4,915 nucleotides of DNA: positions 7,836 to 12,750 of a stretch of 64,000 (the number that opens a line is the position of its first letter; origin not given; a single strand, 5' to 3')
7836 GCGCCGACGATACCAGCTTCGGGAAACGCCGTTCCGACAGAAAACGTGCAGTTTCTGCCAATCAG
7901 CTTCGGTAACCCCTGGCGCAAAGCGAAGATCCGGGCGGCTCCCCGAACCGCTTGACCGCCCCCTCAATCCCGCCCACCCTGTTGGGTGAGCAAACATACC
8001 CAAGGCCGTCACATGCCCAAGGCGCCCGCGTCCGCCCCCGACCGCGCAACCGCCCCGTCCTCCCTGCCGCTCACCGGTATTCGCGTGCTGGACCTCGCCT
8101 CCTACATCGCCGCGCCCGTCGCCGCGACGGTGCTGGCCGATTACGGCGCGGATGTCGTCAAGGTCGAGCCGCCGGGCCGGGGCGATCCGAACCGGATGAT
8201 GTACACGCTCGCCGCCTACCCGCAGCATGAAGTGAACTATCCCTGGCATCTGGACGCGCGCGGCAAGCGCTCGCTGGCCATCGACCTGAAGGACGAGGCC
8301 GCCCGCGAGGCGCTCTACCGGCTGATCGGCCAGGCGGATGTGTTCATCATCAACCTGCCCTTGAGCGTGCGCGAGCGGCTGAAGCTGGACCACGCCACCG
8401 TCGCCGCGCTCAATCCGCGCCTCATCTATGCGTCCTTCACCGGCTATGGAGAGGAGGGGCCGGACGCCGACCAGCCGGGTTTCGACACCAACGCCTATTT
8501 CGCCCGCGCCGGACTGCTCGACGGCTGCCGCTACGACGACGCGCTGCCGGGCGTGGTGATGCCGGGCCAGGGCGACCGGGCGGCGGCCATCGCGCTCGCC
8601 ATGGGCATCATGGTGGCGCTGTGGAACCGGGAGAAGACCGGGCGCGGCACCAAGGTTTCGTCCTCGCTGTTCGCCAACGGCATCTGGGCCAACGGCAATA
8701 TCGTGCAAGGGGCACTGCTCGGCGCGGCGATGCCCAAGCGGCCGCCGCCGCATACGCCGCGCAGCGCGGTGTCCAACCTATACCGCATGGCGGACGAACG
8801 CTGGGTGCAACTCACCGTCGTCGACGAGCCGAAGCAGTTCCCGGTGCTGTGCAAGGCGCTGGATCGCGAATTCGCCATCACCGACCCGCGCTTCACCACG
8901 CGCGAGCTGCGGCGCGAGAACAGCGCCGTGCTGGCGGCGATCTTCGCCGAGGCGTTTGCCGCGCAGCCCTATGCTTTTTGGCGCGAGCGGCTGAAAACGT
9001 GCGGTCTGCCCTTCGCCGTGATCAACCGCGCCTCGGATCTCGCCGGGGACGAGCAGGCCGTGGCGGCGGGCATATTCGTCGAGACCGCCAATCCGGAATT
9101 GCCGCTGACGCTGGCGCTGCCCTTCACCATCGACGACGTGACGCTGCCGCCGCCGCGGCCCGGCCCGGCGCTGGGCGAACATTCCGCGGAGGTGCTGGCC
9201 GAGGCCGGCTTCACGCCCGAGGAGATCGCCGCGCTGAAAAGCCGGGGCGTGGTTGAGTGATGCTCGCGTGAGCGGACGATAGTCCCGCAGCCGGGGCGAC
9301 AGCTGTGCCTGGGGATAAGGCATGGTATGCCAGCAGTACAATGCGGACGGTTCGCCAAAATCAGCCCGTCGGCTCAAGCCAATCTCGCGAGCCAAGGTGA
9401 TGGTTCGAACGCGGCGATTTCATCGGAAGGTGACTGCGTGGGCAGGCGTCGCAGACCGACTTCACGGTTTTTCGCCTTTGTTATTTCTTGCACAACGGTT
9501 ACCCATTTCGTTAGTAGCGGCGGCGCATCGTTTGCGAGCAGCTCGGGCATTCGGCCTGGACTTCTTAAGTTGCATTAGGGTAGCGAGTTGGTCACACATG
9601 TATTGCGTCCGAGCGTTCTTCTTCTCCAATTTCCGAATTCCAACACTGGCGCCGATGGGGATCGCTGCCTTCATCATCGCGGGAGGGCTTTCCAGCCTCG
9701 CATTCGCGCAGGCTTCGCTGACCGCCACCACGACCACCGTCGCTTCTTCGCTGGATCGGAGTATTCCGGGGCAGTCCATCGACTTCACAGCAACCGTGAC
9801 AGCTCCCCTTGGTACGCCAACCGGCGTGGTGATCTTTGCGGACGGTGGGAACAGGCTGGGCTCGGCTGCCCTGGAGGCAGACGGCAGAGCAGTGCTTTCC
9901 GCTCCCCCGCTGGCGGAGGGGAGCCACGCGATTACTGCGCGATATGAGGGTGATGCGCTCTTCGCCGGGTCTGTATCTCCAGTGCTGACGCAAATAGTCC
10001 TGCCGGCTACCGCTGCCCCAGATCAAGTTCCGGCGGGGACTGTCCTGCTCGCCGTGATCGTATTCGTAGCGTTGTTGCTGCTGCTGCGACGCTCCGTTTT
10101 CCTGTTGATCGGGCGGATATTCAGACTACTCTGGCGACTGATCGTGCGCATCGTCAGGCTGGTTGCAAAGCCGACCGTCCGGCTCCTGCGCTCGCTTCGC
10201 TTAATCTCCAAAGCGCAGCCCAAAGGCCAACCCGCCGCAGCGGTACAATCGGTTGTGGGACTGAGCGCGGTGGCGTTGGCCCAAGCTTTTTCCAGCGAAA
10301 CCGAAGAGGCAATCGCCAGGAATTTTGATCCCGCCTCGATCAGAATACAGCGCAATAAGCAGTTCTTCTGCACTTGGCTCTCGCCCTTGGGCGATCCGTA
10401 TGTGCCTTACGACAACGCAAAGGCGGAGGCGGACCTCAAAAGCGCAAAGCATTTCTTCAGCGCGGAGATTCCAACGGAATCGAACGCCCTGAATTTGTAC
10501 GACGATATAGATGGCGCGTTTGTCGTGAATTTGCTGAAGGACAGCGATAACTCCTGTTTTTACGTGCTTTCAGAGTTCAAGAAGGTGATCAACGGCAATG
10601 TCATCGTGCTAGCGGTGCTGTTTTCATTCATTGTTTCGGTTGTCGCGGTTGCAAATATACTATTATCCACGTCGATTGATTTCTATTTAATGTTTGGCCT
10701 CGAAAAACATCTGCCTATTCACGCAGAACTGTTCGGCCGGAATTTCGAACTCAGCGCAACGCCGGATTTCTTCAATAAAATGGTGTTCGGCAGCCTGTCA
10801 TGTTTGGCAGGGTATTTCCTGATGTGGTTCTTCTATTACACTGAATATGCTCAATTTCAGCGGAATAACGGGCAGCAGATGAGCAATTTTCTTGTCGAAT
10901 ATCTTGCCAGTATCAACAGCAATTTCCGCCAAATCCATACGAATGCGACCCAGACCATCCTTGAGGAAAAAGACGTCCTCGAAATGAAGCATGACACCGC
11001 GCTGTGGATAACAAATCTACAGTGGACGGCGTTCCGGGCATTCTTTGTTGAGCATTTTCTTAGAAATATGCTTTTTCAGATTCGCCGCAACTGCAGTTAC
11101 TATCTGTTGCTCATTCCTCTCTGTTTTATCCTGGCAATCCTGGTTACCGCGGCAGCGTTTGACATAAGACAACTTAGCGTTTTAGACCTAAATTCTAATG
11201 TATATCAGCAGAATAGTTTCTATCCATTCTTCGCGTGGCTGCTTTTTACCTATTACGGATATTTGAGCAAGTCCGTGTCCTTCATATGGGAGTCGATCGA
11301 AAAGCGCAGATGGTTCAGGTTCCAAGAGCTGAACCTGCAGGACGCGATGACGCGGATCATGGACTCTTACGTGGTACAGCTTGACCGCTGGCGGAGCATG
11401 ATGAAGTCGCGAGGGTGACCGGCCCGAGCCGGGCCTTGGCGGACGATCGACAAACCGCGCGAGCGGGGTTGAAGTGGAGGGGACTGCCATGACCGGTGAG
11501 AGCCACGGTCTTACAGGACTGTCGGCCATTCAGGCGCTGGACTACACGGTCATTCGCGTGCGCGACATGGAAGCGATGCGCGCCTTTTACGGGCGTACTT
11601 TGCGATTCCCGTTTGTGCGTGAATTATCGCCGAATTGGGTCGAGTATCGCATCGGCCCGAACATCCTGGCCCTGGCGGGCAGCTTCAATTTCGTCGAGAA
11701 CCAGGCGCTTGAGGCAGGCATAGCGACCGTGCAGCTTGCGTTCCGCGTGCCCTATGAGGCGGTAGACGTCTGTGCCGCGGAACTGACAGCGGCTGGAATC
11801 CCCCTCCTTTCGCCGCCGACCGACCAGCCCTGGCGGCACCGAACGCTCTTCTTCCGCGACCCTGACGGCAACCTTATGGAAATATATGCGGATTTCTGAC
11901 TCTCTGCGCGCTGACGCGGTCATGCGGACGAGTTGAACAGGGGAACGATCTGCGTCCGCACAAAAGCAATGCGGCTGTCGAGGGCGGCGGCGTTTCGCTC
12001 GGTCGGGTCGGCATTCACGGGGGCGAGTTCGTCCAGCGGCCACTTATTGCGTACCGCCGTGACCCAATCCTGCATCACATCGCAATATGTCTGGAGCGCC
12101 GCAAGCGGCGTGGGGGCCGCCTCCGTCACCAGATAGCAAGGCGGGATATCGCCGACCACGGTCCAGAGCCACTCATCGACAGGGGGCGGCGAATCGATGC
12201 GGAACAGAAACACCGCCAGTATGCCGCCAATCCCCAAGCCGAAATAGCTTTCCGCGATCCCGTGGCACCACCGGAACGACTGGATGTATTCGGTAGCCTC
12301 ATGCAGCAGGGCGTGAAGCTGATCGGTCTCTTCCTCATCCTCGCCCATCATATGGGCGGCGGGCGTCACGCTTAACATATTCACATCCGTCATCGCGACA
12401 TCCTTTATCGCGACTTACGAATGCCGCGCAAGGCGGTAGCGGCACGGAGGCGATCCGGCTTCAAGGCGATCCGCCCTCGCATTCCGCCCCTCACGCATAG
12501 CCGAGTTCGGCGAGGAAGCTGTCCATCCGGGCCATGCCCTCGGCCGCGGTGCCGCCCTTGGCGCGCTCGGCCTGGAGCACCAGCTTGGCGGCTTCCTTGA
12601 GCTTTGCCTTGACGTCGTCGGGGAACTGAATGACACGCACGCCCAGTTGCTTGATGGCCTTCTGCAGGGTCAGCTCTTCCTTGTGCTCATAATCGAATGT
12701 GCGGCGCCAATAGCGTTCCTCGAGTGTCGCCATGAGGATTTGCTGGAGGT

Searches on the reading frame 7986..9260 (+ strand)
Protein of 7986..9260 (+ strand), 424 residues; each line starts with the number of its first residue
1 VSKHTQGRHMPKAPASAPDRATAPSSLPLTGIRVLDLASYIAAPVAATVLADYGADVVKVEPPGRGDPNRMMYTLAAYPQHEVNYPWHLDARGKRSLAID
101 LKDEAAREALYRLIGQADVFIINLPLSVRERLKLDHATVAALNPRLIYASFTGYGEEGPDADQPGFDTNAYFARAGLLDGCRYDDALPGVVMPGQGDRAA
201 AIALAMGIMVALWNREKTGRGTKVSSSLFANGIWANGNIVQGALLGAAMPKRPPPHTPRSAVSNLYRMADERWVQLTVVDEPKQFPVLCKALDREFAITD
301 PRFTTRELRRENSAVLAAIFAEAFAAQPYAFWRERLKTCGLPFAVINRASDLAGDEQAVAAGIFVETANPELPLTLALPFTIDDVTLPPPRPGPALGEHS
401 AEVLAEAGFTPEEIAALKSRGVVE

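Call 3: search_protein_families(library=pfam, proteins=[window:7986-9260:+], max_evalue=1)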
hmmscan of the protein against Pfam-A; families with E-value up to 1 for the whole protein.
window:7986-9260:+ (424 aa): 2 families
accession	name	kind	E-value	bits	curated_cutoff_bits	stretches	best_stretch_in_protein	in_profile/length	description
PF02515.22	CoA_transf_3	-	8.1e-92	308.6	23.3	1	29-400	1-366/366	CoA-transferase family III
PF20028.4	VMAP-C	-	0.04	14.3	27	1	183-218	141-175/226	vWA-MoxR associated protein C-terminal domain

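Call 76: find_homologous_proteins(query=window:7986-9257:+, max_evalue=1e-100)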
Query window:7986-9257:+ (424 aa): 966 proteins with E <= 1e-100 among 8000 candidates; the best 120 are listed.
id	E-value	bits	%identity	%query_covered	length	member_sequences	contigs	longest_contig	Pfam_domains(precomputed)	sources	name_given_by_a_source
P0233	5.0e-271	917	99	98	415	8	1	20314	PF02515.23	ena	-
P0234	9.1e-263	889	97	98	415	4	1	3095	PF02515.23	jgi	jgi:crotonobetainyl-CoA:carnitine CoA-transferase CaiB-like acyl-CoA transferase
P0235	2.9e-244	829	91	98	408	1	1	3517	PF02515.23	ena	-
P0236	2.8e-186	637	72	98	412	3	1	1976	PF02515.23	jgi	jgi:crotonobetainyl-CoA:carnitine CoA-transferase CaiB-like acyl-CoA transferase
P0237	1.1e-183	629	70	96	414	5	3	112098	PF02515.23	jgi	jgi:crotonobetainyl-CoA:carnitine CoA-transferase CaiB-like acyl-CoA transferase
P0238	1.1e-183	629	70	98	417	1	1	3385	PF02515.23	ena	-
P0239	2.3e-182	625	69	98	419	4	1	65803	PF02515.23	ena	-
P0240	6.4e-174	597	67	95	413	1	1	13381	PF02515.23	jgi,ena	-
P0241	2.0e-170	585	64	98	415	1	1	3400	PF02515.23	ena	-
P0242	4.9e-170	584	66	95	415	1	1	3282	PF02515.23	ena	-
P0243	1.5e-169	582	66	94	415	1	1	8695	PF02515.23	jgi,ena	jgi:formyl-CoA transferase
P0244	1.9e-169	582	66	95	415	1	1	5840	PF02515.23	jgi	jgi:formyl-CoA transferase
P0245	1.9e-169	582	66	95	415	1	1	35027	PF02515.23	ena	-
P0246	4.2e-169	581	66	94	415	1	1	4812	PF02515.23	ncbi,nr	ncbi:MAG TPA: CaiB/BaiF CoA-transferase family protein [Hyphomicrobiaceae bacterium]|nr:CaiB/BaiF Co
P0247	5.5e-169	581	64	98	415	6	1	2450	PF02515.23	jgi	jgi:crotonobetainyl-CoA:carnitine CoA-transferase CaiB-like acyl-CoA transferase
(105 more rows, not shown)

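Call 77: find_encoding_contigs(protein=P0233, flank=8000, max_places=2)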
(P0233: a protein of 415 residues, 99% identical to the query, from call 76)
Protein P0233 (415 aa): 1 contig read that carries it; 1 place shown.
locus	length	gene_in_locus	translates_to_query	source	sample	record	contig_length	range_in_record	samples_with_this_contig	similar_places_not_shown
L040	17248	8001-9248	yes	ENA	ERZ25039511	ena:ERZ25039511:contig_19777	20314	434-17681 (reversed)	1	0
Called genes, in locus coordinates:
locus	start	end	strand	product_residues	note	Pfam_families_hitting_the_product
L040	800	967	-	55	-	-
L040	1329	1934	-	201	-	-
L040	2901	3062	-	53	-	PF06421:LepA_C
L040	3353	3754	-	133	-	PF00679:EFG_C (weak)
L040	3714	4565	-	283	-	PF00009:GTP_EFTU, PF00071:Ras (weak), PF03144:GTP_EFTU_D2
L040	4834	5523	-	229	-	PF07298:NnrU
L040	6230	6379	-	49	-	-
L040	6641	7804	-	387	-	PF01965:DJ-1_PfpI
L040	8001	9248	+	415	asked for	PF02515:CoA_transf_3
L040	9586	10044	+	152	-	PF16640:Big_3_5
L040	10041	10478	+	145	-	-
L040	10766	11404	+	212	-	-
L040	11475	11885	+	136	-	PF00903:Glyoxalase, PF12681:Glyoxalase_2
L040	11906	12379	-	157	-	-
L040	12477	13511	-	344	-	PF03480:DctP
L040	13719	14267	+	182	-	-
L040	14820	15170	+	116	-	-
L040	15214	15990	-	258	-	PF00561:Abhydrolase_1, PF12697:Abhydrolase_6, PF12146:Hydrolase_4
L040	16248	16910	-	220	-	-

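Call 78: find_encoding_contigs(protein=P0235, flank=8000, max_places=2)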
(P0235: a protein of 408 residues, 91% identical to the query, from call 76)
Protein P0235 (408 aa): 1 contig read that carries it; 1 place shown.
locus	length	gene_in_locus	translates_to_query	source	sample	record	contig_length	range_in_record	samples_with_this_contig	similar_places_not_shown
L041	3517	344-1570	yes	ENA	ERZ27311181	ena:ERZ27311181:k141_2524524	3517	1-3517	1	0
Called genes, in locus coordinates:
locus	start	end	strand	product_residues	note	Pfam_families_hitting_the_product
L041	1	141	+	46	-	?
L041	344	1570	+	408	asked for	PF02515:CoA_transf_3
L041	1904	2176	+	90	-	-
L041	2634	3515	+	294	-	?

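Call 79: find_encoding_contigs(protein=P0237, flank=8000, max_places=2)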
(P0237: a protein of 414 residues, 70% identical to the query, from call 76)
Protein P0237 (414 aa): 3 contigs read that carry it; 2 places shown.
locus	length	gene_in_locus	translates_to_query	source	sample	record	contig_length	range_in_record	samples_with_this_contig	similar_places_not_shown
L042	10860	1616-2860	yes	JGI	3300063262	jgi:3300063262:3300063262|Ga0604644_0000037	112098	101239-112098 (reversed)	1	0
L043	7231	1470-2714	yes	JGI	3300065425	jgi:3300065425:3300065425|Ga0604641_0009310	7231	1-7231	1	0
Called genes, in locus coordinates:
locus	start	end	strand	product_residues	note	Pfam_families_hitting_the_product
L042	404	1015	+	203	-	PF00300:His_Phos_1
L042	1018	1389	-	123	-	-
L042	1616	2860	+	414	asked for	PF02515:CoA_transf_3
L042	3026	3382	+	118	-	-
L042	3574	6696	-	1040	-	PF00873:ACR_tran, PF03176:MMPL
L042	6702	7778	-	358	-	PF25917:BSH_RND, PF25973:BSH_CzcB, PF25893:HH_CzcB (weak), PF25944:Beta-barrel_RND (weak), PF25954:Beta-barrel_RND_2, PF25967:RND-MFP_C (weak), PF25975:CzcB_C, PF25989:YknX_C, +1 more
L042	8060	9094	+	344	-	PF25876:HH_MFP_RND, PF25954:Beta-barrel_RND_2, PF25990:Beta-barrel_YknX (weak), PF25989:YknX_C (weak)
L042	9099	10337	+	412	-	PF12704:MacB_PCD, PF02687:FtsX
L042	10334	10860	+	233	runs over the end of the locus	PF00005:ABC_tran, PF02463:SMC_N (faint), PF13304:AAA_21 (weak)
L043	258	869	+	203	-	PF00300:His_Phos_1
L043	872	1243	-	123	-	-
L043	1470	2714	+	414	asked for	PF02515:CoA_transf_3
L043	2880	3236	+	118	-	-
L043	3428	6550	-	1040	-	PF00873:ACR_tran, PF03176:MMPL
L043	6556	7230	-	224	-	?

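Call 81: search_protein_families(library=pfam, proteins=[L041:1904-2176:+, L041:2634-3515:+, L042:3026-3382:+], max_evalue=0.01)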
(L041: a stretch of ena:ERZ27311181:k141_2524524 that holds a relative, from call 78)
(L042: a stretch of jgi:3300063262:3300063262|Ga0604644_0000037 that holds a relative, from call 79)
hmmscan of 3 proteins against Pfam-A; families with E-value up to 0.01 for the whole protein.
L041:1904-2176:+ (90 aa): 0 families

L041:2634-3515:+ (294 aa): 1 family
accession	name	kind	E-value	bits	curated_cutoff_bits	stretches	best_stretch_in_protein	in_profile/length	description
PF00248.27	Aldo_ket_red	-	4.1e-34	118.4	24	1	26-292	7-268/291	Aldo/keto reductase family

L042:3026-3382:+ (118 aa): 0 families

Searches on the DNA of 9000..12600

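Call 60: search_rna_families(source=window, start=9000, end=12600, threshold=evalue, max_evalue=1)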
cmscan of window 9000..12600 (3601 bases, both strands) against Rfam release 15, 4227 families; matches with E-value up to 1: 1.
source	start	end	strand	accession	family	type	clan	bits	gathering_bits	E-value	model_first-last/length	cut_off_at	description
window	11304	11347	-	RF03954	mir-8993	Gene; miRNA;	-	23.3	99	0.24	1-95/95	no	mir-8993 microRNA precursor family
